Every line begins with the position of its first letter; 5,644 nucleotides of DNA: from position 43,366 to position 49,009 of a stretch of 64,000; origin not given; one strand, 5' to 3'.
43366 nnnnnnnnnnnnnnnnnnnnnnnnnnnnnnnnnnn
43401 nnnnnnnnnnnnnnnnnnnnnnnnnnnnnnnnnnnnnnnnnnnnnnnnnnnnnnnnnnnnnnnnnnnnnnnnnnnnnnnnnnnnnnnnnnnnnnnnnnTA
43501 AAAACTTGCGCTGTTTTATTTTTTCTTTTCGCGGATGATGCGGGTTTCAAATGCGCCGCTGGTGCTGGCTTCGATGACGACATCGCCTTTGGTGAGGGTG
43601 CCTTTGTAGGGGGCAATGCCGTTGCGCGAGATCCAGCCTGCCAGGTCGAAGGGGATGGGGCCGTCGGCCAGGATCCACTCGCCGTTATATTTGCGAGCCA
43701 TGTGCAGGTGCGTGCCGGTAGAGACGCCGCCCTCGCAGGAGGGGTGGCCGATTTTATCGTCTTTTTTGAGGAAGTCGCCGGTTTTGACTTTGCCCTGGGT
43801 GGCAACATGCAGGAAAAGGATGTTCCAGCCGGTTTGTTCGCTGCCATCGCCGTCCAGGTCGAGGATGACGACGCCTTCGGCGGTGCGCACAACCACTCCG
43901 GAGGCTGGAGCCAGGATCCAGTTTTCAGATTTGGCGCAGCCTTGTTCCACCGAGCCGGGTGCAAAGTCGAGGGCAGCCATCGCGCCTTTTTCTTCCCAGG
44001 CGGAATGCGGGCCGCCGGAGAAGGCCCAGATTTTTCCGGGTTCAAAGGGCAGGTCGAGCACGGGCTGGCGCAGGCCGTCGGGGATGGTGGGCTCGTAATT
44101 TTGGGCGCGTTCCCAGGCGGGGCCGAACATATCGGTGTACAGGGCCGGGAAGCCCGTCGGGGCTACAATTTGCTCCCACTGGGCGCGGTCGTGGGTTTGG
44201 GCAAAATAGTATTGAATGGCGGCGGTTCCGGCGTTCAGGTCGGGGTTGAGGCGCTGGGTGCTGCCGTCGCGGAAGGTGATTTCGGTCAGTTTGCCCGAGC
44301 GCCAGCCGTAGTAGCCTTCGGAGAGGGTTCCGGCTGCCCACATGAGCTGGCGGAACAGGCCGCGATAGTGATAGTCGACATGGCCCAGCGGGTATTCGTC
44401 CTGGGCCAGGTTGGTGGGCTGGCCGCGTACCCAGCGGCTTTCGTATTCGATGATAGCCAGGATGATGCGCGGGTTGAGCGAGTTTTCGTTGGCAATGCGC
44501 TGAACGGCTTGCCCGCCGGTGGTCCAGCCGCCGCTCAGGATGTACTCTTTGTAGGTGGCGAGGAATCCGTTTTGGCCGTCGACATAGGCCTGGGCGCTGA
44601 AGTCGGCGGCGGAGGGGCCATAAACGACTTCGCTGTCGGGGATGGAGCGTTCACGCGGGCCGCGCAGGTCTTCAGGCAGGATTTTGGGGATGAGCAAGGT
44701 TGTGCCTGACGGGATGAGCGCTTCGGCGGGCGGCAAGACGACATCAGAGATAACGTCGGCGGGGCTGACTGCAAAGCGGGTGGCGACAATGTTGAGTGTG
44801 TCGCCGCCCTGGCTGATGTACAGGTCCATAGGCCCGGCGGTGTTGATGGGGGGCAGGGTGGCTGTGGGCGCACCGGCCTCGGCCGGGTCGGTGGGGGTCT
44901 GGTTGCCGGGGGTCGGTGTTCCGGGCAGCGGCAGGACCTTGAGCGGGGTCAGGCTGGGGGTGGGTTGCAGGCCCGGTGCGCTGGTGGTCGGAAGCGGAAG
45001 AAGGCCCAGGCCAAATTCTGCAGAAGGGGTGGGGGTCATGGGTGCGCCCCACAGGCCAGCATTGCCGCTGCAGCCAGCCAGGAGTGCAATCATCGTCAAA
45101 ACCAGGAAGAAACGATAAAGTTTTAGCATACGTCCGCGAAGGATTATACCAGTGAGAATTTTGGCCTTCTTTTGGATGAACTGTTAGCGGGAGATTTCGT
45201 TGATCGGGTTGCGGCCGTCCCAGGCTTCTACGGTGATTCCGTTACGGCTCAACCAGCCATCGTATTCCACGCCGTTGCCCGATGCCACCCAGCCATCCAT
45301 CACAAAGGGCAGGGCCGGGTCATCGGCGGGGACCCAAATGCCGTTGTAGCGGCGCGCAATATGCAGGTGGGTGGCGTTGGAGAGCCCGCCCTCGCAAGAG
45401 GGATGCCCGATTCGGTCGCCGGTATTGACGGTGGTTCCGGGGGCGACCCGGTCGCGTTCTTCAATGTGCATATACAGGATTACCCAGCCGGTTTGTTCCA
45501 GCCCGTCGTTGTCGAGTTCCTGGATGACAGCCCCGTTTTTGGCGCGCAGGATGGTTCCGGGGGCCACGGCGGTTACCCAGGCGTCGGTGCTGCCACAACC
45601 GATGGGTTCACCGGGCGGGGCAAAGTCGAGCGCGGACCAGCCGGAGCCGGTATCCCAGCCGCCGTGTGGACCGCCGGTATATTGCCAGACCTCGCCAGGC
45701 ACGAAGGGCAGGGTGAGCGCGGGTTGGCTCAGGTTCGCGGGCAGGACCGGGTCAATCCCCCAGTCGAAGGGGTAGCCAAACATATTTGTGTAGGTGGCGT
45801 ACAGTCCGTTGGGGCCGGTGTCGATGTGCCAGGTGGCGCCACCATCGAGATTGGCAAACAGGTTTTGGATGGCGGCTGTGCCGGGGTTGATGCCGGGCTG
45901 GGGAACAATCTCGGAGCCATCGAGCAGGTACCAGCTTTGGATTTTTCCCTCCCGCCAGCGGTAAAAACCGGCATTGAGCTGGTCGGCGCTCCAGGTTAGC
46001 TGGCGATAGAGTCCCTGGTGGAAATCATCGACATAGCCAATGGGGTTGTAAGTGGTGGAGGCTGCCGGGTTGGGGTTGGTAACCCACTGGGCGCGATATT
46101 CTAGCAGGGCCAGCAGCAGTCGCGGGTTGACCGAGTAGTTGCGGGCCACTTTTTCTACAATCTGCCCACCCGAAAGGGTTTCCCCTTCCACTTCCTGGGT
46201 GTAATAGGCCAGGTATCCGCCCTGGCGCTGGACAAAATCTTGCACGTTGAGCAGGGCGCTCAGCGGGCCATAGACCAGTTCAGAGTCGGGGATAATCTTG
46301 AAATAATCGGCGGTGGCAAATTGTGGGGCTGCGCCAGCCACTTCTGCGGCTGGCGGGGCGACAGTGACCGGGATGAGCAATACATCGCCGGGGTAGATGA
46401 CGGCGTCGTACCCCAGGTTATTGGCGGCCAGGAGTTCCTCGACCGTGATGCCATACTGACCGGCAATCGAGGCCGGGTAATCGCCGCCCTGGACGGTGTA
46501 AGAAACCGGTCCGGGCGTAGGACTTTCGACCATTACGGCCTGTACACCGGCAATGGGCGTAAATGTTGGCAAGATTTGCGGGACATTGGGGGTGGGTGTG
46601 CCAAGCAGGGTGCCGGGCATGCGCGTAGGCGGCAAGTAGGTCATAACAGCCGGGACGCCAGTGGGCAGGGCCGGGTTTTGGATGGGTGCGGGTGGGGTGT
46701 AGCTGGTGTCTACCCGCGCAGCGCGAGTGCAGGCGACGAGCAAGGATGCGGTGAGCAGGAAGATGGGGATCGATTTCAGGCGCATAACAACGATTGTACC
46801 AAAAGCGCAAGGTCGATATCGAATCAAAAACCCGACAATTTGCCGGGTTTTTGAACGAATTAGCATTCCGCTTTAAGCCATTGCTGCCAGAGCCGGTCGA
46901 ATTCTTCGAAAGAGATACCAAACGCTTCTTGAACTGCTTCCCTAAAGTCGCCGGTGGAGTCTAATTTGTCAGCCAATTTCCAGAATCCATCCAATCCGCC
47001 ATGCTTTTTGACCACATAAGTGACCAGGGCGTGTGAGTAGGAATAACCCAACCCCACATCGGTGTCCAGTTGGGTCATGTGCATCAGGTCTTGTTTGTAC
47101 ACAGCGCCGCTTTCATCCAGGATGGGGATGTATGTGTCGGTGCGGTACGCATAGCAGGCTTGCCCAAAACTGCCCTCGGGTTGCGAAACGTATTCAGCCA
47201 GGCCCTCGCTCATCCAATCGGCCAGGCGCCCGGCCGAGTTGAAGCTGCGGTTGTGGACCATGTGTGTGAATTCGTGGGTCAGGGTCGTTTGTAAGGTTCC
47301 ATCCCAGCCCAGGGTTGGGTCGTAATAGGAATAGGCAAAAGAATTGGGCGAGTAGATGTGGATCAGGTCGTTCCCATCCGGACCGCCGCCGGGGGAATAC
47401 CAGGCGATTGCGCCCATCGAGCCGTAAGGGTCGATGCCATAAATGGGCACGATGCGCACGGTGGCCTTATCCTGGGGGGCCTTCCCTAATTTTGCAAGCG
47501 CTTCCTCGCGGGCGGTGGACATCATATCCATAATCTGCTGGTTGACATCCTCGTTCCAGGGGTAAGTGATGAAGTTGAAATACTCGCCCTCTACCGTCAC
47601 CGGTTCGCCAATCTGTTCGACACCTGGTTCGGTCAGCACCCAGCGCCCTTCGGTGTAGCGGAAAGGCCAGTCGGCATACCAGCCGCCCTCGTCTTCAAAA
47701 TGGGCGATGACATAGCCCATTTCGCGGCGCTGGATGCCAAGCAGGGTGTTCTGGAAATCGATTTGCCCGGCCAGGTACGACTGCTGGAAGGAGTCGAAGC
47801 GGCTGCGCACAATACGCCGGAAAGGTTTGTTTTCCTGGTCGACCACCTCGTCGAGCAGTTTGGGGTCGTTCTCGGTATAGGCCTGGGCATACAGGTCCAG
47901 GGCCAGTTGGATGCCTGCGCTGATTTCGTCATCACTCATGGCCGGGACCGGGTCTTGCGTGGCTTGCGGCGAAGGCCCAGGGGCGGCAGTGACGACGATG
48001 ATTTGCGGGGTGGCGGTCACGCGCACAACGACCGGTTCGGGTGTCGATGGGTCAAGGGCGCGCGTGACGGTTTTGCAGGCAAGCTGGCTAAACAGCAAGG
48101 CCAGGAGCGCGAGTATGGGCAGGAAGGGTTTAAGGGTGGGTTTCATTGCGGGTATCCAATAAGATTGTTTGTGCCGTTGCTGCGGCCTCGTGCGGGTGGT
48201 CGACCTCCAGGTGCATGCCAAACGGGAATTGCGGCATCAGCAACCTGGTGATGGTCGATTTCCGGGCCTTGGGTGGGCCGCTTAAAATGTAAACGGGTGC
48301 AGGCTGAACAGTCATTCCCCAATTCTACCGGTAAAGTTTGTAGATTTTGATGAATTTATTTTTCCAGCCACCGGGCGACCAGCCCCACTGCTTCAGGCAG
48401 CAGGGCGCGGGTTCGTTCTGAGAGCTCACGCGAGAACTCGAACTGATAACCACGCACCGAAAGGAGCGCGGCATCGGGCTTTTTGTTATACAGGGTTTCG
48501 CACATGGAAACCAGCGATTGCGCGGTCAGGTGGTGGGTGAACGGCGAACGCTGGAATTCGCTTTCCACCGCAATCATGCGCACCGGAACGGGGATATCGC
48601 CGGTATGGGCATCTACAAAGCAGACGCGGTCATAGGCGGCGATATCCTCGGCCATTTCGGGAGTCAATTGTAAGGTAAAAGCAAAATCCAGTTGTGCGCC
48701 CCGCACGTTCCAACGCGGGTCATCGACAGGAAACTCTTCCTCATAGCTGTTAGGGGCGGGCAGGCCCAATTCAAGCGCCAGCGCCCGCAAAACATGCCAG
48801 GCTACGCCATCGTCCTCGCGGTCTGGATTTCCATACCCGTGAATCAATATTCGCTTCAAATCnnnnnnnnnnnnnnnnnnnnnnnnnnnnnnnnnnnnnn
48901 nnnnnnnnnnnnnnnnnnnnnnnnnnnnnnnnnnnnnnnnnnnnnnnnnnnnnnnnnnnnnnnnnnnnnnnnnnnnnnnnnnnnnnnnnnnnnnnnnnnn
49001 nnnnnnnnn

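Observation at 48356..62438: FeFe-hydrogenase-style sensor/flavoprotein cassette wired to a NiFe hydrogenase: two different NuoE/NuoF pairs, no HydA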

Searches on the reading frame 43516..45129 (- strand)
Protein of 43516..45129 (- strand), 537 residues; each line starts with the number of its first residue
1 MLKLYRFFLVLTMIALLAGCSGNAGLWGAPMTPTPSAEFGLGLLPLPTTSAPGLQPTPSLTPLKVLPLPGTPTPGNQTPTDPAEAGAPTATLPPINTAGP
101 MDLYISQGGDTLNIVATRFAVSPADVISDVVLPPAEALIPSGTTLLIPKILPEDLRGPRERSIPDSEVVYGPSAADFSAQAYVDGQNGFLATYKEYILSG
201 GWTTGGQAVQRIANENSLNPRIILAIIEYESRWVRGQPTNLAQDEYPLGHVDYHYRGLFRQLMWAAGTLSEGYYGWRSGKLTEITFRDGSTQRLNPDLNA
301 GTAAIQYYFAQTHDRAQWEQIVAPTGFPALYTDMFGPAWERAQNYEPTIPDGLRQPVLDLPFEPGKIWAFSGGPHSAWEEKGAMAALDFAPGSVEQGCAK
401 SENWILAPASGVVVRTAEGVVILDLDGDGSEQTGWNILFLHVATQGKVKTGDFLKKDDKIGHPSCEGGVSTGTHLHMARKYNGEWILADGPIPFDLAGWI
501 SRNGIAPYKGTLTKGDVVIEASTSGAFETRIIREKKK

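Call 37: search_protein_families(library=pfam, proteins=[window:43516-45129:-], max_evalue=0.001)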
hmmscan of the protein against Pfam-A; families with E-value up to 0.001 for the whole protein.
window:43516-45129:- (537 aa): 1 family
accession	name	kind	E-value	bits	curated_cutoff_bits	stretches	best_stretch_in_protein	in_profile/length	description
PF01551.29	Peptidase_M23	-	2.8e-06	27.8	28.7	1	401-484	12-92/96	Peptidase family M23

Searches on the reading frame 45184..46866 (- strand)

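Call 37: search_protein_families(library=pfam, proteins=[window:45184-46866:-], max_evalue=0.001)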
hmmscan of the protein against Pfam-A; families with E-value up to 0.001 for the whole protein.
window:45184-46866:- (560 aa): 3 families
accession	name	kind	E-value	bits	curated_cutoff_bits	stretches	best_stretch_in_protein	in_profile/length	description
PF01476.26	LysM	-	2.5e-11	43.8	20.9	1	123-166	1-43/43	LysM domain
PF01551.29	Peptidase_M23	-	2.8e-07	31.1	28.7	1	428-510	13-92/96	Peptidase family M23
PF23473.1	LysM3_LYK4_5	-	1.5e-06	28.6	29.3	1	122-166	4-47/48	LYK4/5 LysM3 domain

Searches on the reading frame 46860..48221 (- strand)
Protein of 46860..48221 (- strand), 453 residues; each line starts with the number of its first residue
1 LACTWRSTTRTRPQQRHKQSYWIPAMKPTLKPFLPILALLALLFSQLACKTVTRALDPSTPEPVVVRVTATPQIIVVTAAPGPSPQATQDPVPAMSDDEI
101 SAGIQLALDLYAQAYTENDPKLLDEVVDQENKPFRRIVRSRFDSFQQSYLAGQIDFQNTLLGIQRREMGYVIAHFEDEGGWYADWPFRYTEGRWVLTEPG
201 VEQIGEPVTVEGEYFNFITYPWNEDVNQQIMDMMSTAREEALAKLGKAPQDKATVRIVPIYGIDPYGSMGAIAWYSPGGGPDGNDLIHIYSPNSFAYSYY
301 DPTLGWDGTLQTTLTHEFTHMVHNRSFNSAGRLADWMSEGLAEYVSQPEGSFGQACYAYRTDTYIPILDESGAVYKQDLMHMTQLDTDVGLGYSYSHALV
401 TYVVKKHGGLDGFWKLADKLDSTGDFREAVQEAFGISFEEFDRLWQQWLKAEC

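Call 37: search_protein_families(library=pfam, proteins=[window:46860-48221:-], max_evalue=0.001)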
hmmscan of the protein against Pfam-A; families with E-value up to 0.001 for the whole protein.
window:46860-48221:- (453 aa): 2 families
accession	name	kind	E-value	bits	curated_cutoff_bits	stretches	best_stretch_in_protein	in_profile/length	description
PF13485.12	Peptidase_MA_2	-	8e-08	32.8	32.4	1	312-451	68-201/201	Peptidase MA superfamily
PF01752.23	Peptidase_M9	-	0.00023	21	26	1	313-448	161-289/289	Collagenase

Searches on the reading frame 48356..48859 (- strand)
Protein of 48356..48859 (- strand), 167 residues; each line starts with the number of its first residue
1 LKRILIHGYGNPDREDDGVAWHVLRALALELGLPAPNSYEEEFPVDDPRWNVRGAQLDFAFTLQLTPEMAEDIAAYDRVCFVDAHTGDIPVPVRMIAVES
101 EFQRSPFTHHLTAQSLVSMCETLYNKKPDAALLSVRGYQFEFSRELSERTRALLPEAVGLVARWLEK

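Call 4: search_protein_families(library=pfam, proteins=[window:48356-48859:-])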
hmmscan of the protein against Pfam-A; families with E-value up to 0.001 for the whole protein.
window:48356-48859:- (167 aa): 0 families

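Call 5: search_protein_families(library=ncbifam, proteins=[window:48356-48859:-])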
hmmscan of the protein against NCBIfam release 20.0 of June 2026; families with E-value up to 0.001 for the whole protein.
window:48356-48859:- (167 aa): 1 family
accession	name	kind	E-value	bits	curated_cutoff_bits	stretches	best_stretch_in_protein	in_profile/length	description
TIGR00072.1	hydrog_prot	superfamily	1e-14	54.7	47.45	1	63-165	39-145/145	hydrogenase maturation protease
